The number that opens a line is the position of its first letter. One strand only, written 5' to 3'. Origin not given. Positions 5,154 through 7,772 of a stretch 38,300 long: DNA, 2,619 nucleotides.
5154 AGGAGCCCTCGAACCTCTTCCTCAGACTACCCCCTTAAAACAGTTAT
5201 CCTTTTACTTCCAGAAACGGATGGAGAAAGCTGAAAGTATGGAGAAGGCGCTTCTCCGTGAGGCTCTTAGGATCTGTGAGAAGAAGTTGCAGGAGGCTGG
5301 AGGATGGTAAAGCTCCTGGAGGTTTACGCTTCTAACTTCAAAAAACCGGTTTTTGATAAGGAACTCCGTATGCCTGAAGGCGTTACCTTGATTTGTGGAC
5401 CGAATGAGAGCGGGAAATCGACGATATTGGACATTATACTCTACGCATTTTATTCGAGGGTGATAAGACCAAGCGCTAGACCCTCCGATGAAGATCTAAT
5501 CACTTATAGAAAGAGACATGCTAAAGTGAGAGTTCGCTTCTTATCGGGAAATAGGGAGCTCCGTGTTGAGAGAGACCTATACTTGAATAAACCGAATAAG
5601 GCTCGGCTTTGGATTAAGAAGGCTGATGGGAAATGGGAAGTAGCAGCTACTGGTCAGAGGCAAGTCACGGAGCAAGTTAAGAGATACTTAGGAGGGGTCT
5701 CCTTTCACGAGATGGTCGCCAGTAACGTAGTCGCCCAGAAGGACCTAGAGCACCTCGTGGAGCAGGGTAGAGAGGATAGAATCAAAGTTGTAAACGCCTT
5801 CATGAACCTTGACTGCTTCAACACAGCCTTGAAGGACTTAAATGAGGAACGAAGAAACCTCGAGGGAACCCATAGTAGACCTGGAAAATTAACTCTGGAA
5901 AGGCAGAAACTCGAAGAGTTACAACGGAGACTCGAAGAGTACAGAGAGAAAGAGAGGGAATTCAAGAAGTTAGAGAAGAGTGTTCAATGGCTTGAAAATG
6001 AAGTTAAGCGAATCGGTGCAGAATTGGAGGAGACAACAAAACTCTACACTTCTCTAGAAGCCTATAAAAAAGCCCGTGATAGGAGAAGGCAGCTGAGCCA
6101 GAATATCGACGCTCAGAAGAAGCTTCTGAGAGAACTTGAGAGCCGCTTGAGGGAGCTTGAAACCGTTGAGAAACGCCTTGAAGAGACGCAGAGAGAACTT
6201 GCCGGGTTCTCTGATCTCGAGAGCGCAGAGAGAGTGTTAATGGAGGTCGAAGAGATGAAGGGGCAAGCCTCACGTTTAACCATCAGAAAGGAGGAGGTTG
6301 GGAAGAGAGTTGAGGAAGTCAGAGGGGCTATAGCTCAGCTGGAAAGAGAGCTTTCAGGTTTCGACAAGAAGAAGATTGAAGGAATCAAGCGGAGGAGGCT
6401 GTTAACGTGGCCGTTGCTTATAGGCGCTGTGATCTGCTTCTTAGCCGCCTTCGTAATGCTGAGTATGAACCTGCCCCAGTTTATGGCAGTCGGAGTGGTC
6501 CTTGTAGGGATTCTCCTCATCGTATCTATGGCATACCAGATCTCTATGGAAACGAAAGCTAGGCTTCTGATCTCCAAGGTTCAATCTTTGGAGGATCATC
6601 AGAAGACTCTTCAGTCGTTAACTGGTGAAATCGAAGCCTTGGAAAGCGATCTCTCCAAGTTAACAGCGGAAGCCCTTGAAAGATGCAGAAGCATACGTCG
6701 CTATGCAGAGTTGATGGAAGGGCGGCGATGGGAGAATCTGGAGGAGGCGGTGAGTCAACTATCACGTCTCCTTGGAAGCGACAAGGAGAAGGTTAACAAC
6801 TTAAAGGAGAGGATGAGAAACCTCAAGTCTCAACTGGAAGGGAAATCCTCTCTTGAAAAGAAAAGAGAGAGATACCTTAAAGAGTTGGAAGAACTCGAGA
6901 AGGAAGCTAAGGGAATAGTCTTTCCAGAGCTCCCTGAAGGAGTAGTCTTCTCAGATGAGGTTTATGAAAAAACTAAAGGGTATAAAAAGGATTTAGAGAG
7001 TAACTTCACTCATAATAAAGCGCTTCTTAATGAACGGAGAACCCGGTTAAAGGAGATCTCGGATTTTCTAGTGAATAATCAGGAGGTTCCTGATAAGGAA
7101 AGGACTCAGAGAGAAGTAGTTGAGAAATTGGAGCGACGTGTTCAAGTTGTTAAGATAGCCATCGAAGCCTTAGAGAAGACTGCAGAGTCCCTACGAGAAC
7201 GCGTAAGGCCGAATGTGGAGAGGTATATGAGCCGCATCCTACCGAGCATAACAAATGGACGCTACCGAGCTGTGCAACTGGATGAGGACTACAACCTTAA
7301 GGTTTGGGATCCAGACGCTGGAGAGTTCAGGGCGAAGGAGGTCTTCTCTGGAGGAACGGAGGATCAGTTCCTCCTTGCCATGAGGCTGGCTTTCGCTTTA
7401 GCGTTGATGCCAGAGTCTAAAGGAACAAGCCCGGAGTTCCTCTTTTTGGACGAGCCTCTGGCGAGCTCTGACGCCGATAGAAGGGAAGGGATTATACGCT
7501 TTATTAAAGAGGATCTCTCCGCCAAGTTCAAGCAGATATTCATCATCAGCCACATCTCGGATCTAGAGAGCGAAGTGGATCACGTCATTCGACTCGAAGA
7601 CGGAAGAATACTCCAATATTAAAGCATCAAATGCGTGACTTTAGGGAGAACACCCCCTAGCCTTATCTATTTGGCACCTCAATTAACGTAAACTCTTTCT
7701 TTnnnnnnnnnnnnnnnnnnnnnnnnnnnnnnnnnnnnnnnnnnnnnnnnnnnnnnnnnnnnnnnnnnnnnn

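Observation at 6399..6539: Rad50 with a transmembrane-type hairpin where the zinc hook should be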

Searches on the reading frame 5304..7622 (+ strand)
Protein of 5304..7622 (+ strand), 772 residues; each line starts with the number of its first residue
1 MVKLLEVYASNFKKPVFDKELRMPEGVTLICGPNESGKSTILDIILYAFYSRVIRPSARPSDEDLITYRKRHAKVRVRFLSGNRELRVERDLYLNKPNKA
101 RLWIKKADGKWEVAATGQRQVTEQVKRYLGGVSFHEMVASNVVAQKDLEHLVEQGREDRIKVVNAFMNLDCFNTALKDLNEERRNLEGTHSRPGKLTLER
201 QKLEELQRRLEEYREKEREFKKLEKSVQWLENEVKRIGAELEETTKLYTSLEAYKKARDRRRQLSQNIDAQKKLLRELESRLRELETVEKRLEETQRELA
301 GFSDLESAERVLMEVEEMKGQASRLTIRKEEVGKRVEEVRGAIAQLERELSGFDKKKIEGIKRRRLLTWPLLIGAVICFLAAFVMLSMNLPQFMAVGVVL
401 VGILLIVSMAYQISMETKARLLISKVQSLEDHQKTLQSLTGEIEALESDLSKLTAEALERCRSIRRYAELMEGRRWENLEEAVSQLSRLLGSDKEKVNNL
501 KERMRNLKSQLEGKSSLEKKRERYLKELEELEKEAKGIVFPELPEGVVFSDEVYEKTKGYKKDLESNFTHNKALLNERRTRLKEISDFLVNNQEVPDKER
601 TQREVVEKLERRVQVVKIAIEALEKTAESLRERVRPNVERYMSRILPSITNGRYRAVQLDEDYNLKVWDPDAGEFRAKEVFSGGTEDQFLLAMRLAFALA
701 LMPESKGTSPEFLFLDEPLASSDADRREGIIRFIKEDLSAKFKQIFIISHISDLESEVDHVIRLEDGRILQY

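Call 3: search_protein_families(library=pfam, proteins=[window:5304-7622:+], max_evalue=0.01)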
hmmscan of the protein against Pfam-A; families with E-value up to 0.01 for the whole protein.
window:5304-7622:+ (772 aa): 12 families
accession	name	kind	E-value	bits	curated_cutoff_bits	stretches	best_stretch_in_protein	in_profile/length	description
PF02463.25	SMC_N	-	4.8e-13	49.5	40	1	7-764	5-211/220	RecF/RecN/SMC N terminal domain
PF13476.12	AAA_23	-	2.4e-11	45.1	27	1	19-266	13-177/201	AAA domain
PF13304.12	AAA_21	-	1.6e-07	32.1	27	0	27-54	1-26/304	AAA domain, putative AbiEii toxin, Type IV TA system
PF13175.12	AAA_15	-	4.1e-07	30.4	32.1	1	7-318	6-278/374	AAA ATPase domain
PF13555.12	AAA_29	-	8.9e-06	25.8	27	1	21-50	17-47/61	P-loop containing region of AAA domain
PF13558.12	SbcC_Walker_B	-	2e-05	25.2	27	1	677-735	29-89/90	SbcC/RAD50-like, Walker B motif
PF05531.17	NPV_P10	-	0.00041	21.2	29.8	0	415-455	16-56/75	Nucleopolyhedrovirus P10 protein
PF20990.2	DUF2207_C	-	0.0011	19.2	33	1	291-413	69-187/247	Predicted membrane protein (DUF2207) C-terminal domain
PF13514.12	AAA_27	-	0.002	18.2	22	1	18-50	16-51/206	AAA domain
PF08702.15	Fib_alpha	-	0.0023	18.6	29.9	0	562-639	38-116/143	Fibrinogen alpha/beta chain family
PF10046.14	BLOC1_2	-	0.0033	18.2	33.4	0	414-455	38-79/96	Biogenesis of lysosome-related organelles complex-1 subunit 2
PF01594.21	AI-2E_transport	-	0.0096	15.6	34.3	0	367-451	21-108/327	AI-2E family transporter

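Call 4: search_protein_families(library=ncbifam, proteins=[window:5304-7622:+], max_evalue=0.01)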
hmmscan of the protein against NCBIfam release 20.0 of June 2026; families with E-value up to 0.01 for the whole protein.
window:5304-7622:+ (772 aa): 51 families (the best 25 are shown)
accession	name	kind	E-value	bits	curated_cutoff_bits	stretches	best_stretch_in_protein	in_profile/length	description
NF003034.1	PRK03918.1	equivalog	3.4e-42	144.5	700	2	6-351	5-338/878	DNA double-strand break repair ATPase Rad50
NF002572.0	PRK02224.1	equivalog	5.7e-26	91.1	1087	2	417-765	520-867/888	DNA double-strand break repair ATPase Rad50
NF041035.1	Rad50_Halo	equivalog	1.3e-23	83.3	1000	2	420-765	523-867/883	DNA double-strand break repair ATPase Rad50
NF002244.0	PRK01156.1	equivalog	6.6e-22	77.4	847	2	18-251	16-237/895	DNA double-strand break repair ATPase Rad50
NF041034.1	Rad50_Sulf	equivalog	8.6e-22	76.8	1000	3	677-765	776-858/872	DNA double-strand break repair ATPase Rad50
NF045487.1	ASRP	equivalog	1.5e-18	66.7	300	3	19-360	8-281/593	archaea-specific SMC-related protein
TIGR02169.1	SMC_prok_A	equivalog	2.3e-16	58.7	729.4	3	8-99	6-107/1165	chromosome segregation protein SMC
TIGR00618.1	sbcc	subfamily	3.4e-13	48.5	478.5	2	24-299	26-287/1043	exonuclease subunit SbcC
TIGR02168.1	SMC_prok_B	equivalog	3.3e-11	41.7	567.35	2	134-356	255-485/1181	chromosome segregation protein SMC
NF041751.2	sbcc_Staph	equivalog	1.4e-09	36.6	920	1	138-359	270-497/1007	exonuclease subunit SbcC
NF045780.1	TrlF_fam_ATP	equivalog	2.9e-09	36.2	350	2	36-351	320-627/944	TrlF family AAA-like ATPase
TIGR02142.1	modC_ABC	equivalog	1.7e-08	34.1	285.05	1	708-769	148-210/353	molybdenum ABC transporter ATP-binding protein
NF053563.1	Rkd4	equivalog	1.7e-08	33.1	860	1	6-349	5-330/747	arcadin-4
TIGR00611.2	recf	equivalog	4.1e-08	32.8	172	1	19-99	15-92/339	DNA replication/repair protein RecF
NF047565.1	PSM_export_PmtA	equivalog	2.4e-07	30.3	350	1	692-770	133-207/282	phenol-soluble modulin export ABC transporter ATP-binding protein PmtA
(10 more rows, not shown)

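Call 6: find_homologous_proteins(query=window:5304-7619:+, max_evalue=0.00001)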
Query window:5304-7619:+ (772 aa): 102 proteins with E <= 0.00001 among 8000 candidates.
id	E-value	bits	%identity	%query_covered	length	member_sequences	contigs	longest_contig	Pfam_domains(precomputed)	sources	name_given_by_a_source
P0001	0.0e+0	1559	95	100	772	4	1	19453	PF13175.13,PF13476.13,PF13555.13,PF02463.26,PF13304.13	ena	-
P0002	8.8e-236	803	49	100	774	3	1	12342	PF13514.13,PF13175.13,PF13476.13,PF13555.13,PF02463.26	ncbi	-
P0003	5.6e-234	797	51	99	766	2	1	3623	PF01601.22,PF13175.13,PF13476.13,PF13555.13,PF02463.26,PF13304.13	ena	-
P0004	3.9e-232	791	49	100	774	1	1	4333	PF13514.13,PF13175.13,PF13476.13,PF13555.13,PF02463.26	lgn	-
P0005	5.9e-232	790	50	100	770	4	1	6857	PF13175.13,PF13476.13,PF13555.13,PF02463.26,PF13304.13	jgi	-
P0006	2.4e-231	788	48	100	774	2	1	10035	PF13514.13,PF13175.13,PF13476.13,PF13555.13,PF02463.26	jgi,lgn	-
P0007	2.4e-231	788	49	100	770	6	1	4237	PF13175.13,PF13476.13,PF13555.13,PF02463.26,PF13304.13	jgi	-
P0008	2.5e-230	785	48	100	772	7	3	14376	PF13175.13,PF13476.13,PF13555.13,PF02463.26,PF13304.13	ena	-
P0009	4.5e-230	784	48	100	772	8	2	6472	PF13175.13,PF13476.13,PF13555.13,PF02463.26,PF13304.13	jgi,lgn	-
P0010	5.5e-230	784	50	100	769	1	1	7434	PF13175.13,PF13476.13,PF13555.13,PF02463.26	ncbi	-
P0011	5.8e-230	783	48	100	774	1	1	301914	PF13476.13,PF13555.13,PF02463.26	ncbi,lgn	-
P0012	5.4e-229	780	49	100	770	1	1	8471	PF13175.13,PF13476.13,PF13555.13,PF02463.26,PF07902.17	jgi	-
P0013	8.3e-229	780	49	100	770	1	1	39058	PF13175.13,PF13476.13,PF13555.13,PF02463.26,PF13304.13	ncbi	-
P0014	4.9e-227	774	48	100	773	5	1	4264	PF13514.13,PF13175.13,PF13476.13,PF13555.13,PF02463.26,PF13304.13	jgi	-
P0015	1.4e-224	766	49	100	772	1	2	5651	PF13514.13,PF13175.13,PF13476.13,PF13555.13,PF02463.26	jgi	-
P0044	2.0e-32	131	39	20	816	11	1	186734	PF13476.13,PF02463.26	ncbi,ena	-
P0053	1.6e-19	88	31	25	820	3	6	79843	PF13514.13,PF13175.13,PF13476.13,PF13558.13,PF13555.13,PF02463.26,PF13304.13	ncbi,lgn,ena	-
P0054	2.0e-19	88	35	17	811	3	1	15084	PF13514.13,PF13175.13,PF13476.13,PF13558.13,PF13555.13,PF02463.26,PF13304.13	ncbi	-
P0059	3.2e-18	84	29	29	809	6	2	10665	PF13175.13,PF13476.13,PF13558.13,PF13555.13,PF02463.26,PF13304.13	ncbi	-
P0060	9.5e-18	82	33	18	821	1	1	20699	PF13514.13,PF00005.34,PF13175.13,PF13476.13,PF13558.13,PF13555.13,PF02463.26,PF13304.13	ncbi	-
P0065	2.4e-16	77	36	17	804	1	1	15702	PF13514.13,PF13175.13,PF13476.13,PF13558.13,PF13555.13,PF02463.26,PF13304.13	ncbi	-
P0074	4.9e-14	70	26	45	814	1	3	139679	PF13514.13,PF13175.13,PF13476.13,PF13558.13,PF13555.13,PF02463.26,PF13304.13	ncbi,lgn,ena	-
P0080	1.7e-11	61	34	17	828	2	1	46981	PF13514.13,PF13175.13,PF13476.13,PF13558.13,PF13555.13,PF02463.26,PF13304.13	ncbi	-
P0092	2.2e-8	51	28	20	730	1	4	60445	PF13514.13,PF13175.13,PF13476.13,PF02463.26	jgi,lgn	jgi:uncharacterized protein YhaN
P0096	1.5e-6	45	33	17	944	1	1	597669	PF13514.13,PF13175.13,PF13476.13,PF13304.13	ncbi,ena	-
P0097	2.5e-6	44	29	17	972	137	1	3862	PF13514.13,PF13175.13,PF13476.13,PF02463.26,PF13304.13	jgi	jgi:DNA repair exonuclease SbcCD ATPase subunit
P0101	7.7e-6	43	29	27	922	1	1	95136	PF10046.15,PF13558.13,PF13555.13,PF10473.15,PF13304.13,PF00005.34,PF13175.13,PF13476.13,PF23649.2,PF02463.26,PF24161.2,PF04423.20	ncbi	ncbi:MAG: SMC family ATPase [Desulfurococcaceae archaeon]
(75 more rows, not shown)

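Call 16: find_related_loci(query=A1, collection=genome_contigs, flank=10000)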
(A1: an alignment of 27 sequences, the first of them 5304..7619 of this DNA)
Query A1 (772 aa) in genome_contigs; peptide patterns used: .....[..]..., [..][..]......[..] (x = any residue, [..] = any of these).
88 stretches matched a pattern; 59 encode a relative of the query (tblastn E <= 1e-3); 59 distinct loci.
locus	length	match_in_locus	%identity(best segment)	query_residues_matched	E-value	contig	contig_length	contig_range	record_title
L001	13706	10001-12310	44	1-769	0e+0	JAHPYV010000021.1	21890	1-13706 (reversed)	MAG: Promethearchaeati archaeon isolate LC30 NODE_529_length_21890_cov_5.073185, whole genome shotgun sequence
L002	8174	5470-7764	45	1-767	0e+0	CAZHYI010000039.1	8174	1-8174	MAG TPA_asm: uncultured Candidatus Bathyarchaeia archaeon isolate binchicken_co6_85 genome assembly, contig: NODE_11283_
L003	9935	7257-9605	41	1-771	2e-176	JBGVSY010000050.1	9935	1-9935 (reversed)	MAG: Nitrososphaeria archaeon isolate S_237_B8 k127_526116, whole genome shotgun sequence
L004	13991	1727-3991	42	1-771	3e-176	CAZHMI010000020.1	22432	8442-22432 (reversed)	MAG TPA_asm: uncultured Candidatus Bathyarchaeia archaeon isolate binchicken_co274_450 genome assembly, contig: NODE_595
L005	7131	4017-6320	40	1-770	1e-169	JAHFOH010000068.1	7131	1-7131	MAG: Thaumarchaeota archaeon isolate nzgw5 NODE_14075_length_7132_cov_6.070318, whole genome shotgun sequence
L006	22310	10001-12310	39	2-769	1e-167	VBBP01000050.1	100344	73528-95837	MAG: Candidatus Bathyarchaeota archaeon isolate BA_21 14_1009_12_30cm_scaffold_145, whole genome shotgun sequence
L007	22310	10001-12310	39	2-769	9e-166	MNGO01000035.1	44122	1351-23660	MAG: Crenarchaeota archaeon 13_1_40CM_3_52_10 13_1_40cm_3_scaffold_536, whole genome shotgun sequence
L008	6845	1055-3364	39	2-769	2e-166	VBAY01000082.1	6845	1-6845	MAG: Candidatus Bathyarchaeota archaeon isolate BA_4 14_0903_16_40cm_scaffold_12627, whole genome shotgun sequence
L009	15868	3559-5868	39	2-769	5e-164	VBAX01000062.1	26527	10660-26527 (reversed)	MAG: Candidatus Bathyarchaeota archaeon isolate BA_3 14_1009_13_20cm_scaffold_324, whole genome shotgun sequence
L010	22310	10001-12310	39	2-769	1e-162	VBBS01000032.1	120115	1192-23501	MAG: Candidatus Bathyarchaeota archaeon isolate BA_24 14_0903_09_30cm_scaffold_47, whole genome shotgun sequence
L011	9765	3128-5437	38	2-769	5e-162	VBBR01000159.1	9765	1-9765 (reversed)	MAG: Candidatus Bathyarchaeota archaeon isolate BA_23 14_0903_13_30cm_scaffold_7308045, whole genome shotgun sequence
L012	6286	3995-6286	38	2-763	5e-162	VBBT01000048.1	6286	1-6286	MAG: Candidatus Bathyarchaeota archaeon isolate BA_25 14_0927_12_40cm_scaffold_14495, whole genome shotgun sequence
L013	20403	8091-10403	38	2-769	4e-160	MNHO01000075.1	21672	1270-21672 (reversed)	MAG: archaeon 13_1_40CM_2_52_13 13_1_40cm_2_scaffold_178, whole genome shotgun sequence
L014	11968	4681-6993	39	2-769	8e-160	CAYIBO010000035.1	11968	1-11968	MAG TPA_asm: uncultured Candidatus Bathyarchaeia archaeon isolate ERP119705_co19_29 genome assembly, contig: NODE_5356_l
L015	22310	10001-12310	39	2-769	2e-158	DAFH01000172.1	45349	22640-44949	MAG TPA_asm: Candidatus Bathyarchaeota archaeon UBA185 UBA185_contig_6629, whole genome shotgun sequence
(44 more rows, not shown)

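Call 29: predict_structure(alignment_id=A1)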
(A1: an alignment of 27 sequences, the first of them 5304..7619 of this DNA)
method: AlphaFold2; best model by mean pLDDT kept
length: 772 residues; sequences in the alignment: 27
mean_pLDDT: 81.3   pTM: 0.47
mean pLDDT of the five models: 81.3, 81.1, 77.7, 77.1, 76.9
residues with pLDDT >= 90: 217; 70-90: 425; 50-70: 121; < 50: 9
segments of 3 or more residues with pLDDT < 50: 149-153
pLDDT, mean of each block of 10 residues (from residue 1): 92 87 92 82 92 74 86 95 93 93 92 94 90 77 64 57 65 84 90 91 94 93 92 92 90 86 81 81 79 79 79 82 80 77 70 56 53 62 64 65 65 56 68 80 84 84 78 66 81 83 81 77 83 81 83 89 92 92 93 93 94 94 86 85 85 83 80 74 63 81 65 85 80 86 89 83 86 84
secondary structure, 60 per line:
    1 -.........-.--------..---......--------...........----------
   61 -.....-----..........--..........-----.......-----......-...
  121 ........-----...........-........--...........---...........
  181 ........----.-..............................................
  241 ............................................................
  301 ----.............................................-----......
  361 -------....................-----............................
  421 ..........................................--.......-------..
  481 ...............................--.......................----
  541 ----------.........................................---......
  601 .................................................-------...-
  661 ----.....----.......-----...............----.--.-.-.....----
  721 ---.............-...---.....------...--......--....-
elements in order (helices of 4 or more, strands of 3 or more residues): E2-10 E26-31 H40-50 H62-65 E72-81 E84-93 E99-105 E111-116 H118-128 H134-141 E142-144 H146-153 H156-166 H170-187 H195-300 H305-349 H355-360 H368-387 H393-462 H465-471 H479-511 H514-536 H551-591 H595-649 E657-659 E665-669 E674-677 H686-700 E712-716 H724-736 E744-748 E760-765 E768-771

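Call 39: fold_search(model_id=the predicted structure, library=pdb)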
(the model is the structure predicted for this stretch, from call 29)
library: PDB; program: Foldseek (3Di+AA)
matches with E <= 10: 1037; with E <= 0.001: 165
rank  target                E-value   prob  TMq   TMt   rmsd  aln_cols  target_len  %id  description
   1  7zr1_D                5.6e-20  1.00  0.36  0.36  55.6       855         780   13  Chaetomium thermophilum Mre11-Rad50-Nbs1 complex bound to ATPyS (composite structure) (released 2023-01-11)
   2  7zr1_C                2.2e-19  1.00  0.38  0.38  61.0       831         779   13  Chaetomium thermophilum Mre11-Rad50-Nbs1 complex bound to ATPyS (composite structure) (released 2023-01-11)
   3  8i4x_B                1.5e-16  1.00  0.35  0.26  76.4      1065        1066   13  Cryo-EM structure of 5-subunit Smc5/6 (released 2024-06-26)
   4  7yqh_B                1.8e-15  1.00  0.33  0.25  77.2      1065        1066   13  Cryo-EM structure of 8-subunit Smc5/6 (released 2024-01-31)
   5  8i13_B                5.2e-15  1.00  0.33  0.26  75.8      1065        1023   13  Cryo-EM structure of 6-subunit Smc5/6 (released 2024-06-26)
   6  3auy_A                1.4e-13  1.00  0.34  0.68  34.1       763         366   13  Crystal structure of Rad50 bound to ADP (released 2011-05-25)
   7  7qcd_A                1.4e-13  1.00  0.30  0.24  81.5      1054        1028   12  CryoEM structure of the Smc5/6-holocomplex (composite structure) (released 2022-09-21)
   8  9gm6_B                3.2e-13  1.00  0.22  0.16  40.2      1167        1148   12  MukBEF in a nucleotide-bound state with open neck gate (heads core) (released 2025-03-26)
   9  7nyw_B                5.8e-13  1.00  0.25  0.23  30.6       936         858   12  Cryo-EM structure of the MukBEF-MatP-DNA head module (released 2021-07-07)
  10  3av0_B                8.3e-13  1.00  0.33  0.66  36.5       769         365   12  Crystal structure of Mre11-Rad50 bound to ATP S (released 2011-05-25)
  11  3qku_A                9.2e-13  1.00  0.35  0.70  38.5       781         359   14  Mre11 Rad50 binding domain in complex with Rad50 and AMP-PNP (released 2011-03-30)
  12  9gm6_A                9.2e-13  1.00  0.22  0.17  44.9      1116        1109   12  MukBEF in a nucleotide-bound state with open neck gate (heads core) (released 2025-03-26)
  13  6yvu_B                9.7e-13  1.00  0.29  0.19  61.6      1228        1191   12  Condensin complex from S.cerevisiae ATP-free apo non-engaged state (released 2020-07-15)
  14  3auy_B                1.2e-12  1.00  0.34  0.68  44.5       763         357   13  Crystal structure of Rad50 bound to ADP (released 2011-05-25)
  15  7yzp_C                1.6e-12  1.00  0.32  0.53  46.7       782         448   12  Hairpin-bound state of the E. coli Mre11-Rad50 (SbcCD) head complex bound to ADP and a DNA hairpin (released 2022-08-17)
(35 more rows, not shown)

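Call 40: search_solved_structures(query=window:5304-7619:+, max_evalue=0.001)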
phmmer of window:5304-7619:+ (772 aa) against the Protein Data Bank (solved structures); distinct sequences matched with E-value up to 0.001: 15.
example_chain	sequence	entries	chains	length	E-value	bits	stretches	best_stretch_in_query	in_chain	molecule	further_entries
3qku_A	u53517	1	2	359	1e-17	67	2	607-764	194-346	DNA double-strand break repair rad50 ATPase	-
3qkt_A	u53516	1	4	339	1e-17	67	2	620-764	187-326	DNA double-strand break repair rad50 ATPase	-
4nck_A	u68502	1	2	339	1.5e-17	66.4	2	620-764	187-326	DNA double-strand break repair Rad50 ATPase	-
4nci_A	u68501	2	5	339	3.2e-17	65.3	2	620-764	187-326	DNA double-strand break repair Rad50 ATPase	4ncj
4nch_A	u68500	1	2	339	5.3e-17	64.6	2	620-764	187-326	DNA double-strand break repair Rad50 ATPase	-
5f3w_B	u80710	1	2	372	3.6e-16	61.9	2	4-237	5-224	DNA double-strand break repair Rad50 ATPase,DNA double-strand break repair Rad50 ATPase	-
3aux_A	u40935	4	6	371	2e-15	59.4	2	4-237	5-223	DNA double-strand break repair rad50 ATPase | DNA double-strand break repair Rad50 ATPase,DNA double-strand break repair Rad50 ATPase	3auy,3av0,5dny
3qkr_B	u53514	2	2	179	2.1e-11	46.1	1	596-764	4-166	DNA double-strand break repair rad50 ATPase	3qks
1ii8_B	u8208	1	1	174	6.3e-11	44.5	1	599-764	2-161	Rad50 ABC-ATPase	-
3qf7_A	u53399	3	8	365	6.4e-10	41.2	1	20-199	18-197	Rad50 | Probable DNA double-strand break repair Rad50 ATPase,Probable DNA double-strand break repa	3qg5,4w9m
1f2t_B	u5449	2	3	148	2.4e-09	39.3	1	631-764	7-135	RAD50 ABC-ATPASE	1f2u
1us8_B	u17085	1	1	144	1.4e-08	36.8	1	632-764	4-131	DNA DOUBLE-STRAND BREAK REPAIR RAD50 ATPASE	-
3tho_A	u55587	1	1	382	1.4e-07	33.5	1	20-199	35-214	Probable DNA double-strand break repair Rad50 ATPase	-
1ii8_A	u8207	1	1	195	3.1e-07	32.3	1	3-187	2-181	Rad50 ABC-ATPase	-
3qkr_A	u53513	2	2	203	3.5e-07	32.2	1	3-187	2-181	DNA double-strand break repair rad50 ATPase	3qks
